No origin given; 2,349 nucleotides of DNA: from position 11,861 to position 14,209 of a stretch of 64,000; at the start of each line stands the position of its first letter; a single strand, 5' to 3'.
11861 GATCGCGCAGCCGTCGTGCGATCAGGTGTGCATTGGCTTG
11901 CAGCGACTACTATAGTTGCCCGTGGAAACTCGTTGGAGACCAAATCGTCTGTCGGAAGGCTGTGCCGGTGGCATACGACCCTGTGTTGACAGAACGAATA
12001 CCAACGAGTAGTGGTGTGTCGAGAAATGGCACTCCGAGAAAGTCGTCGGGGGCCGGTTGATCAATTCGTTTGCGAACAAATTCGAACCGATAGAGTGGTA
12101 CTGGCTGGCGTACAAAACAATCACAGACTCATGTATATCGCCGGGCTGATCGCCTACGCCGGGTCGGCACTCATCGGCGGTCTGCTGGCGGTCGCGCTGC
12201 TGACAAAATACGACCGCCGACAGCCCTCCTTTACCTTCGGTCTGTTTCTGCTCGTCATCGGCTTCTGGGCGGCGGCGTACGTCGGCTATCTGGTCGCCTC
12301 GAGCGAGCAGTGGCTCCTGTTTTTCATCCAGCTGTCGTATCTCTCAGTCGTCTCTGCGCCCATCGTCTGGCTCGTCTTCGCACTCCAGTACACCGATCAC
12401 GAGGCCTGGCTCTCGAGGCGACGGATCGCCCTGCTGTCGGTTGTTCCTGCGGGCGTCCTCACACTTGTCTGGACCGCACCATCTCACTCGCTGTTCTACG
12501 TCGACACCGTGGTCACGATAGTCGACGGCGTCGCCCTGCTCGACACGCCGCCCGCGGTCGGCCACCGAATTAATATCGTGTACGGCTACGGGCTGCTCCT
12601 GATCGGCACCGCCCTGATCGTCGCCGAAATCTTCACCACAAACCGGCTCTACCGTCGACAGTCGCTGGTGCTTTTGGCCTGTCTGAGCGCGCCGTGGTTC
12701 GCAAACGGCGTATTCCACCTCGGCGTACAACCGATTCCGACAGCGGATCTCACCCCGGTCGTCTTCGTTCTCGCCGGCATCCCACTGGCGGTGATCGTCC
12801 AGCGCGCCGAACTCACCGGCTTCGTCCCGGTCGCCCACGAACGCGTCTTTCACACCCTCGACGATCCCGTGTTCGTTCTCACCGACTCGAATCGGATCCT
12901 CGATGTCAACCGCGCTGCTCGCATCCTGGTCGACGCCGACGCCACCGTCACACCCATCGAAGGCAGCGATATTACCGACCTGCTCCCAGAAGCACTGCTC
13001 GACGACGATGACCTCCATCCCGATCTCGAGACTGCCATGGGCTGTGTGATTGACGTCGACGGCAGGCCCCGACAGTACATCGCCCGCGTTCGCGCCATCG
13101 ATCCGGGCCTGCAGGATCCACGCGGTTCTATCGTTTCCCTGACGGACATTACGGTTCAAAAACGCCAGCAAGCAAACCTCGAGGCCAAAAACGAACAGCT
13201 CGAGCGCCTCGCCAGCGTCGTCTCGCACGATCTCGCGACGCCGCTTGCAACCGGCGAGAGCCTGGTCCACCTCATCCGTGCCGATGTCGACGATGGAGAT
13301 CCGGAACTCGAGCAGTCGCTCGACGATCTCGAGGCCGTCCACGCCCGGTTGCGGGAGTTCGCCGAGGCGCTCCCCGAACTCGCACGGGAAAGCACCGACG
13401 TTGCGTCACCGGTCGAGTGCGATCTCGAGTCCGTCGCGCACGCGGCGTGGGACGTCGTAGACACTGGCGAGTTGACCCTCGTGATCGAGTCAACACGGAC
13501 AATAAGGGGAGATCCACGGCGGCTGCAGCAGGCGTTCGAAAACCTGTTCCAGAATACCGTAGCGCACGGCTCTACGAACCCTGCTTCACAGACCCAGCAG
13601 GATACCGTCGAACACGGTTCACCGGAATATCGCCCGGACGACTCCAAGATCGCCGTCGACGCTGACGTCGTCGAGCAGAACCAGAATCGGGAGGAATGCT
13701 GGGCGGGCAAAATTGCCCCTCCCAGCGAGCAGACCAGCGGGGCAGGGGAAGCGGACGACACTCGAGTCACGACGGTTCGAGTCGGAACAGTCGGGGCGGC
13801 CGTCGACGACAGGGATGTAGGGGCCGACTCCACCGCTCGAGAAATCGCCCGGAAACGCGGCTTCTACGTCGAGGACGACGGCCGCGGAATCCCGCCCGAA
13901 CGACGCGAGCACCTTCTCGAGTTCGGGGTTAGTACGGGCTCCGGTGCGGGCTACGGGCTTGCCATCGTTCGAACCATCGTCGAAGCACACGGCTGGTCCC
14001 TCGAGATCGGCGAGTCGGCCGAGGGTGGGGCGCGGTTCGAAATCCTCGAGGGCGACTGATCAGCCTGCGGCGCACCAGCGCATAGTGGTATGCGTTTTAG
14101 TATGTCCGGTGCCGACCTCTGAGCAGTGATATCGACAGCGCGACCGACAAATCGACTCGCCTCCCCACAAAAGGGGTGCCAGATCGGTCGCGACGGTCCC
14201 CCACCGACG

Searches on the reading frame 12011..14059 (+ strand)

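Call 57: search_protein_families(library=pfam, proteins=[window:12011-14059:+], max_evalue=0.001)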
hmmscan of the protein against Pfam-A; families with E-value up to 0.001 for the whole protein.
window:12011-14059:+ (682 aa): 4 families
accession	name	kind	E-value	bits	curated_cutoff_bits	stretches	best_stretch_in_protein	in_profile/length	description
PF16927.11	HisKA_7TM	-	8.5e-47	160.3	28.6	1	52-273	5-224/224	N-terminal 7TM region of histidine kinase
PF02518.31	HATPase_c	-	2.7e-15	57.2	26.4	1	618-678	40-105/111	Histidine kinase-, DNA gyrase B-, and HSP90-like ATPase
PF13188.13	PAS_8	-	6.6e-05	23.1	21.8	1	277-333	4-55/65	PAS domain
PF00989.32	PAS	-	0.00072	20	22.6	0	277-327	4-52/113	PAS fold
